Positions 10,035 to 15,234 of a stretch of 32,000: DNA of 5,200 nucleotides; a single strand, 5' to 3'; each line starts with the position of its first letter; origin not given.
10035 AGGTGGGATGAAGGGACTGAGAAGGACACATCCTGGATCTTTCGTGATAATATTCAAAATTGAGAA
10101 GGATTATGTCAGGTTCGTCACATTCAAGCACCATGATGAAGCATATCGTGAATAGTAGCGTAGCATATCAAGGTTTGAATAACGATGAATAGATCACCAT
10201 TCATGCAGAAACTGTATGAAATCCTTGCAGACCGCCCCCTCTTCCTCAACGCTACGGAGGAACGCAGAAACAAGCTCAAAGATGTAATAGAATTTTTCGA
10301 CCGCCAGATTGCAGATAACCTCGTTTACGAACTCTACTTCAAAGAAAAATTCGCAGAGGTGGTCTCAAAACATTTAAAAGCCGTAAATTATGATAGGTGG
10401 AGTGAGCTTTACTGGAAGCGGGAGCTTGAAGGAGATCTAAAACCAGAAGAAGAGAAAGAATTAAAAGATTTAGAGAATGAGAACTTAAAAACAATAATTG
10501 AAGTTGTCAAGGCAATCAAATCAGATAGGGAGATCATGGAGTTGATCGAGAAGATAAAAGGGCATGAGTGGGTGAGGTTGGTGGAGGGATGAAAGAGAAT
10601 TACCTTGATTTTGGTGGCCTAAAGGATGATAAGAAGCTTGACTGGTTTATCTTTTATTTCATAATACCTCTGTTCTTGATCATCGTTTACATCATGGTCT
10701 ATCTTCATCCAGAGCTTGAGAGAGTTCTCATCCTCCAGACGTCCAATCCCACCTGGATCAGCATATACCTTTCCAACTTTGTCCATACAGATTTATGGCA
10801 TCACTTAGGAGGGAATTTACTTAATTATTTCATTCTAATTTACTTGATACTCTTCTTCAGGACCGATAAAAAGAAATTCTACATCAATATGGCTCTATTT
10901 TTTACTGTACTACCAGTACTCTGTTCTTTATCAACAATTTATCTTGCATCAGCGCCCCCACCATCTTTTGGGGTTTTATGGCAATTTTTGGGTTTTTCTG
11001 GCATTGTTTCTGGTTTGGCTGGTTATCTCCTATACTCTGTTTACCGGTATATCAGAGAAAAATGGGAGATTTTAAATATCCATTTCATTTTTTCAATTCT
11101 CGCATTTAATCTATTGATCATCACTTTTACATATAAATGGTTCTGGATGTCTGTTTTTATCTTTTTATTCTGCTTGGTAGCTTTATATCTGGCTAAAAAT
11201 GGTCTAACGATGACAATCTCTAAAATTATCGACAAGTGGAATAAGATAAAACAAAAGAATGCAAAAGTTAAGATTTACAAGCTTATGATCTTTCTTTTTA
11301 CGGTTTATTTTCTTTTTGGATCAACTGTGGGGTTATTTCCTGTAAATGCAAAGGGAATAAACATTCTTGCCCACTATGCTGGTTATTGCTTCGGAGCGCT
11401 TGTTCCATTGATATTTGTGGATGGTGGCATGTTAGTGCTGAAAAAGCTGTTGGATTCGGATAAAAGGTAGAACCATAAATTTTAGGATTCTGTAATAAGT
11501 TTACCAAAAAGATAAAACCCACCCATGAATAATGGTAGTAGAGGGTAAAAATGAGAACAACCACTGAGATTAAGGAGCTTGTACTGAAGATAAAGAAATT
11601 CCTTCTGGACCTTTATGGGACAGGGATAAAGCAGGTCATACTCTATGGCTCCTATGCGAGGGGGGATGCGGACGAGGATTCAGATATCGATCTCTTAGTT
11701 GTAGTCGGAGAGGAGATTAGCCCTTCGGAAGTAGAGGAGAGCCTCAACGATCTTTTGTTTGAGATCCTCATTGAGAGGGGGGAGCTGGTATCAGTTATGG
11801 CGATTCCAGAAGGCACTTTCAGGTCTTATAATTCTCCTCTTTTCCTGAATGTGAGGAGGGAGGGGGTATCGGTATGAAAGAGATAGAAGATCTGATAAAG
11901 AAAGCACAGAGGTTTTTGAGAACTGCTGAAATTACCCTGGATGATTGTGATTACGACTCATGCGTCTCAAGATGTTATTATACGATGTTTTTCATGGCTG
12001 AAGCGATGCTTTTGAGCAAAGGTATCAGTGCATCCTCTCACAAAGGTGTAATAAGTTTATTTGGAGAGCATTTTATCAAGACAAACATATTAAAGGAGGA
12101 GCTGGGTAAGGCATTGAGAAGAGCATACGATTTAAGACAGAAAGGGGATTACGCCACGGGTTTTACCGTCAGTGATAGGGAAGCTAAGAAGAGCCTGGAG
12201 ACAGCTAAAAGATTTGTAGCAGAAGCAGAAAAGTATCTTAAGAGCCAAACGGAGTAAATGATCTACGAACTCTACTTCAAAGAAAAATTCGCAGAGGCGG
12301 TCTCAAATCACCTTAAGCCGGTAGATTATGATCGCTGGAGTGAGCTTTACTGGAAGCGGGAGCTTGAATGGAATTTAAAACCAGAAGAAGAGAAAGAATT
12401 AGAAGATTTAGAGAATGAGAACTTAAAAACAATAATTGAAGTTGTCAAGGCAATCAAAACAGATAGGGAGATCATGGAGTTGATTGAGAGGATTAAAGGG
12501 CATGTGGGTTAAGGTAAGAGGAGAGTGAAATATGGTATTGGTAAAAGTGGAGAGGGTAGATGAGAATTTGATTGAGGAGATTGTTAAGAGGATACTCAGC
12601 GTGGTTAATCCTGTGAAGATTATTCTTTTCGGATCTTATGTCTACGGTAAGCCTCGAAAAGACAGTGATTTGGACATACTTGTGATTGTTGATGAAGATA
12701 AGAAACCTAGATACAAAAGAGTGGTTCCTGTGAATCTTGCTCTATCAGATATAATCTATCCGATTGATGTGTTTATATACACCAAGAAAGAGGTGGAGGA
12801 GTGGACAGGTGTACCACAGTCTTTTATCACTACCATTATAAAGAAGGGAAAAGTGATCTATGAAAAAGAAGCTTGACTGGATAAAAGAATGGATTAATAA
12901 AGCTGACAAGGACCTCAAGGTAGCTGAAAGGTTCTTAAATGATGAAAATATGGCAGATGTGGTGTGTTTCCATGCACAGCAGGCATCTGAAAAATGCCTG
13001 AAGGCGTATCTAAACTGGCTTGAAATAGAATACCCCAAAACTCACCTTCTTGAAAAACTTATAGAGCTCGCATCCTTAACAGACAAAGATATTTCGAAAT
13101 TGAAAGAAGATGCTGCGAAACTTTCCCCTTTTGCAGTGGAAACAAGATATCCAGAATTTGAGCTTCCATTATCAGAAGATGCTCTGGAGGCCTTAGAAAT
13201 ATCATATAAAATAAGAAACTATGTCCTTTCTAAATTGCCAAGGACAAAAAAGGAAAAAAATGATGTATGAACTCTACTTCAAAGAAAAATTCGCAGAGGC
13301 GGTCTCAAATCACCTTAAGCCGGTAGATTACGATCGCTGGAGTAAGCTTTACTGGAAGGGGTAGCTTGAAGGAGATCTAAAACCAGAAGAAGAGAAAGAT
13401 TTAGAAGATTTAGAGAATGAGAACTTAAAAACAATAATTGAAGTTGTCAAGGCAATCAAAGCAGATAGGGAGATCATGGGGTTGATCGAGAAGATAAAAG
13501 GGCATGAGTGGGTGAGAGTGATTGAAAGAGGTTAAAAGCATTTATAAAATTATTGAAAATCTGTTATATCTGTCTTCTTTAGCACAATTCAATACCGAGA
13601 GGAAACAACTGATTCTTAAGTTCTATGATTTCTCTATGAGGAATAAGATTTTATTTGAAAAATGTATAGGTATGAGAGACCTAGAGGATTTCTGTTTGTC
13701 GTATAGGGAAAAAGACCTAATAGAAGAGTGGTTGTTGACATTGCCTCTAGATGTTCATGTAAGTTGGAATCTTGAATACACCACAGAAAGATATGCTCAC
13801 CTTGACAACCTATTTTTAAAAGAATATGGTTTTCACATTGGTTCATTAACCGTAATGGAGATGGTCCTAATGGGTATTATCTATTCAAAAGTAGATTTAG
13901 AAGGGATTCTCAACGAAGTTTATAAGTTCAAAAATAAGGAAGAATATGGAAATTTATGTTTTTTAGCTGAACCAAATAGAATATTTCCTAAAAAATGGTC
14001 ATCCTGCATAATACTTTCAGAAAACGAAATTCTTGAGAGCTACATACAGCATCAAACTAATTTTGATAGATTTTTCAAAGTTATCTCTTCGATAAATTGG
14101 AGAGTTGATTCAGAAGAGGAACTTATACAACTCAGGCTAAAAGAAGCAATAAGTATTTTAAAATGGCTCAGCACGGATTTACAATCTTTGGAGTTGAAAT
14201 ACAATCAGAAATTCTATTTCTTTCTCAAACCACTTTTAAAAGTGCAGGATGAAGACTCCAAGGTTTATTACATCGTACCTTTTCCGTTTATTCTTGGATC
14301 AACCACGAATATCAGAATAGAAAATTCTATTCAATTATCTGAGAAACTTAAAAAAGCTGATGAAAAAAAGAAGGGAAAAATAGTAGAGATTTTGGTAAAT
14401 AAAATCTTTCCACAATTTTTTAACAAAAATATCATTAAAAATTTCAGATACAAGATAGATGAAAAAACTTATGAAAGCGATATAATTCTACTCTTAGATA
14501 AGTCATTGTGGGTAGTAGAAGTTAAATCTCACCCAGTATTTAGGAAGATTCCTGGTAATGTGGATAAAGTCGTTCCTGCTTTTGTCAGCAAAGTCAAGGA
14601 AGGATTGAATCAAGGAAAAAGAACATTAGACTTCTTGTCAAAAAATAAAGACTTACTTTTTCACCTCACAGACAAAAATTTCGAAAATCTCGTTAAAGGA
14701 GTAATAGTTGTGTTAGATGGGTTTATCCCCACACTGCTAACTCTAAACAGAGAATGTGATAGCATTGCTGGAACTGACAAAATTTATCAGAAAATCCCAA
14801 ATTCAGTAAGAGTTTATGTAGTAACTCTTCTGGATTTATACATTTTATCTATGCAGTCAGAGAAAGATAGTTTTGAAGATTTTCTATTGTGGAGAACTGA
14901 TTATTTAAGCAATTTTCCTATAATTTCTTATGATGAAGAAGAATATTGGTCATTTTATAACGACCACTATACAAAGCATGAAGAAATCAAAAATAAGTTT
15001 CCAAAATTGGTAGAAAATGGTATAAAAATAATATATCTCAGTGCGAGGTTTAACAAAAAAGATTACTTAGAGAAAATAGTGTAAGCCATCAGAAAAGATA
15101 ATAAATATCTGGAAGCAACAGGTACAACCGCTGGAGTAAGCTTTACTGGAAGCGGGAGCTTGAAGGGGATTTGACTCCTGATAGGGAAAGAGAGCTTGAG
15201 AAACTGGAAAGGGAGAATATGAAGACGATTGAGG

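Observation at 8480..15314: Six copies of one RM-gene 3' end separate the island into cassettes, with a conserved junction and a decay gradient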

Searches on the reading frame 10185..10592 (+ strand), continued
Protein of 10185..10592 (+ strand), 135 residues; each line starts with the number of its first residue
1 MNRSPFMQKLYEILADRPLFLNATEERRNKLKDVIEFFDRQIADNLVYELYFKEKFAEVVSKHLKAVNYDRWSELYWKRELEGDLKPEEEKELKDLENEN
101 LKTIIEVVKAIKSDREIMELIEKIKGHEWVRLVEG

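Call 64: search_solved_structures(query=L058:2970-6584:+, max_evalue=0.001, show_alignments=0)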
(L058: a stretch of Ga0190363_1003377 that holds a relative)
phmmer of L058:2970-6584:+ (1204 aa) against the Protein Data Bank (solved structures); distinct sequences matched with E-value up to 0.001: 6.
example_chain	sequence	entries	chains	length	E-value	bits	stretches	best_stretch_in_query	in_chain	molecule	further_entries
7lni_A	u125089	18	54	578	8.3e-10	40.5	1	677-1055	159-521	Site-specific DNA-methyltransferase (adenine-specific)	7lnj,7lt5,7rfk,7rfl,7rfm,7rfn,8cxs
8cxz_A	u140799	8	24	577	9e-10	40.4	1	677-1055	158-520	Site-specific DNA-methyltransferase (adenine-specific)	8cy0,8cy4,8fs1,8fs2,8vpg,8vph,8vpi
1g38_A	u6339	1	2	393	0.00029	22.2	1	676-761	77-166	MODIFICATION METHYLASE TAQI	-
1aqj_A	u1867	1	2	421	0.00032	22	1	676-761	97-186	ADENINE-N6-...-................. TAQI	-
2ibs_A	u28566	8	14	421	0.00032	22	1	676-761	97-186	Modification methylase TaqI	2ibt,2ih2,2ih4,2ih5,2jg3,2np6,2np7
1aqi_A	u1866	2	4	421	0.00033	22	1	676-761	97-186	ADENINE-N6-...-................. TAQI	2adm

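Call 65: search_solved_structures(query=A2, max_evalue=1, show_alignments=1)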
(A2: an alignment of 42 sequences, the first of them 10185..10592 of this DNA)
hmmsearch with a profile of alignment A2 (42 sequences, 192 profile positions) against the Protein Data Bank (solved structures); distinct sequences matched with E-value up to 1: 1.
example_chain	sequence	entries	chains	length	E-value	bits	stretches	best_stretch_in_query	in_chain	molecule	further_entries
3prh_A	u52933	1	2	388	0.09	16.1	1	96-160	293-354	Tryptophanyl-tRNA synthetase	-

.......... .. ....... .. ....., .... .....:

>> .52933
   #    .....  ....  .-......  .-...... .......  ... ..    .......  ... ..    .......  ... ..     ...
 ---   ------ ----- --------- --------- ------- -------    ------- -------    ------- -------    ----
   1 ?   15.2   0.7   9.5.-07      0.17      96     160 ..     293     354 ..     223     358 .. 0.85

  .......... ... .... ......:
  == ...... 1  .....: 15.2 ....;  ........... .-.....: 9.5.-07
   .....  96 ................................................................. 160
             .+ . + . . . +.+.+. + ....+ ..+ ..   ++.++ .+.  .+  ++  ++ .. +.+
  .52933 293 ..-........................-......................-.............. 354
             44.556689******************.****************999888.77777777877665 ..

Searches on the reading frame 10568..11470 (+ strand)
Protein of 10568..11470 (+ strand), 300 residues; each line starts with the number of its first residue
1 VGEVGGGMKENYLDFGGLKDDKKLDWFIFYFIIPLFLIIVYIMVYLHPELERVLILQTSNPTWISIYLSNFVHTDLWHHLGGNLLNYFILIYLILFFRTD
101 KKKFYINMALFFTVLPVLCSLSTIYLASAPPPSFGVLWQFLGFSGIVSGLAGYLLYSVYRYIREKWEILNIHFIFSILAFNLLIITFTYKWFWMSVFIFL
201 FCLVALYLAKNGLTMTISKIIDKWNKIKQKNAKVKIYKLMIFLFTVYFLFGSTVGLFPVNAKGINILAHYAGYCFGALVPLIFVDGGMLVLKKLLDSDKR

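Call 5: search_protein_families(library=pfam, proteins=[window:10568-11470:+], max_evalue=0.01)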
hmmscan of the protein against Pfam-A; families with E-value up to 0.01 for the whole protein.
window:10568-11470:+ (300 aa): 1 family
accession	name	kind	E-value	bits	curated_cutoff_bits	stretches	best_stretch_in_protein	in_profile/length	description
PF01694.28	Rhomboid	-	0.0015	19.2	22.6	0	223-284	89-141/143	Rhomboid domain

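Call 40: search_protein_families(library=padloc, proteins=[window:10589-11470:+], max_evalue=0.001)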
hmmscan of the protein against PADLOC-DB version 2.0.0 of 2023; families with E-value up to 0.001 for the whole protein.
window:10589-11470:+ (293 aa): 0 families

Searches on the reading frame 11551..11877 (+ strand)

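Call 6: search_protein_families(library=pfam, proteins=[window:11551-11877:+], max_evalue=0.01)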
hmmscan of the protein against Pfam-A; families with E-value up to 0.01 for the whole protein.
window:11551-11877:+ (108 aa): 3 families
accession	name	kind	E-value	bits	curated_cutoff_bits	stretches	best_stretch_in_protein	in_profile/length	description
PF01909.29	NTP_transf_2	-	7.1e-13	49.2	21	1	13-70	3-56/93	Nucleotidyltransferase domain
PF18765.7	Polbeta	-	3.4e-10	40.4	26.9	1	24-69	11-56/93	Polymerase beta, Nucleotidyltransferase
PF14792.12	DNA_pol_B_palm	-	0.006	17.2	25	1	6-85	6-82/113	DNA polymerase beta palm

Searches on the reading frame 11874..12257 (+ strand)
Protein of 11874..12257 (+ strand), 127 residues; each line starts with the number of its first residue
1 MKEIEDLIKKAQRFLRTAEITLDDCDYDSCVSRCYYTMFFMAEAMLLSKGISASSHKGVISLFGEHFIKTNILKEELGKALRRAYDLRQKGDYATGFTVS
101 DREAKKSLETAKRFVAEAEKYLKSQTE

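Call 6: search_protein_families(library=pfam, proteins=[window:11874-12257:+], max_evalue=0.01)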
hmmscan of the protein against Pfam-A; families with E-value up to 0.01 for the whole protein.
window:11874-12257:+ (127 aa): 1 family
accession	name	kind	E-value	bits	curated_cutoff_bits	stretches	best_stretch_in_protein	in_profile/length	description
PF05168.19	HEPN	-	8.2e-23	81.2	22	1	4-120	1-116/117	HEPN domain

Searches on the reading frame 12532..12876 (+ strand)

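Call 6: search_protein_families(library=pfam, proteins=[window:12532-12876:+], max_evalue=0.01)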
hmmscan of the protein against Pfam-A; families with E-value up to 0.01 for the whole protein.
window:12532-12876:+ (114 aa): 3 families
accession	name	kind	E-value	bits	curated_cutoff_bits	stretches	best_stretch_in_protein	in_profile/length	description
PF18765.7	Polbeta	-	4.7e-14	52.8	26.9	1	19-113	5-91/93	Polymerase beta, Nucleotidyltransferase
PF01909.29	NTP_transf_2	-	1.4e-12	48.3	21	1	14-96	4-80/93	Nucleotidyltransferase domain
PF22600.2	MTPAP-like_central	-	0.0011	19.5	27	1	12-58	24-69/139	Poly(A) RNA polymerase, mitochondrial-like, central palm domain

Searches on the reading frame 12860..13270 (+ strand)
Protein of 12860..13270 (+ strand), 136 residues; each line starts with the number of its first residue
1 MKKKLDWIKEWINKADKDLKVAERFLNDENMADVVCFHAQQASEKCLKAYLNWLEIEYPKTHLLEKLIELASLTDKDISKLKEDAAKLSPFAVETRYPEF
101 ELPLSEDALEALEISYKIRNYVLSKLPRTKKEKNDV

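Call 6: search_protein_families(library=pfam, proteins=[window:12860-13270:+], max_evalue=0.01)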
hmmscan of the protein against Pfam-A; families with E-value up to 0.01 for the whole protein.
window:12860-13270:+ (136 aa): 1 family
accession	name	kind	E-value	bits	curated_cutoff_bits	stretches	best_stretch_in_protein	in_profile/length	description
PF05168.19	HEPN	-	7.7e-27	94.2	22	1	9-122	2-114/117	HEPN domain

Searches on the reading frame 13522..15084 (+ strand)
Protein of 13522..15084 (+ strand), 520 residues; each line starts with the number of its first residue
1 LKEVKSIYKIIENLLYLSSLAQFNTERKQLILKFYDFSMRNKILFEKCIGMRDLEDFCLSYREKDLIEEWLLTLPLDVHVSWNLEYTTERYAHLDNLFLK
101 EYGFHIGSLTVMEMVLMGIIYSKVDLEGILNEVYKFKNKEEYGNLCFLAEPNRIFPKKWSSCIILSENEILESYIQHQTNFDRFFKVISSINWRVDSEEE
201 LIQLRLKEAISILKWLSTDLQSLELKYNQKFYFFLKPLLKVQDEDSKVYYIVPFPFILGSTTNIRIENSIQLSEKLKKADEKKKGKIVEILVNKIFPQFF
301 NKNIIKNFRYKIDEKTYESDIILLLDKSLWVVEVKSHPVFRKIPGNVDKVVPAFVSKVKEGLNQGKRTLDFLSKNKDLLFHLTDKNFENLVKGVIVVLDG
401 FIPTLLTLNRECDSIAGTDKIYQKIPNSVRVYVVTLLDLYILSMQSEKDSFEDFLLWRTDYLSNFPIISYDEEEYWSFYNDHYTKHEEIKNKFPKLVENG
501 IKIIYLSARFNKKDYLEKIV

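Call 6: search_protein_families(library=pfam, proteins=[window:13522-15084:+], max_evalue=0.01)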
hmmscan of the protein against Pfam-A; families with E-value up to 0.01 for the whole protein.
window:13522-15084:+ (520 aa): 1 family
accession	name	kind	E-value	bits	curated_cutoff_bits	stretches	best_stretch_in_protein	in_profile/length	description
PF08378.17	NERD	-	0.00048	21.1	22.1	1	285-395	2-108/111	Nuclease-related domain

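Call 40: search_protein_families(library=padloc, proteins=[window:13522-15084:+], max_evalue=0.001)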
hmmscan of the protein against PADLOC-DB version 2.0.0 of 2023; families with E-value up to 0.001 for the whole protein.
window:13522-15084:+ (520 aa): 0 families
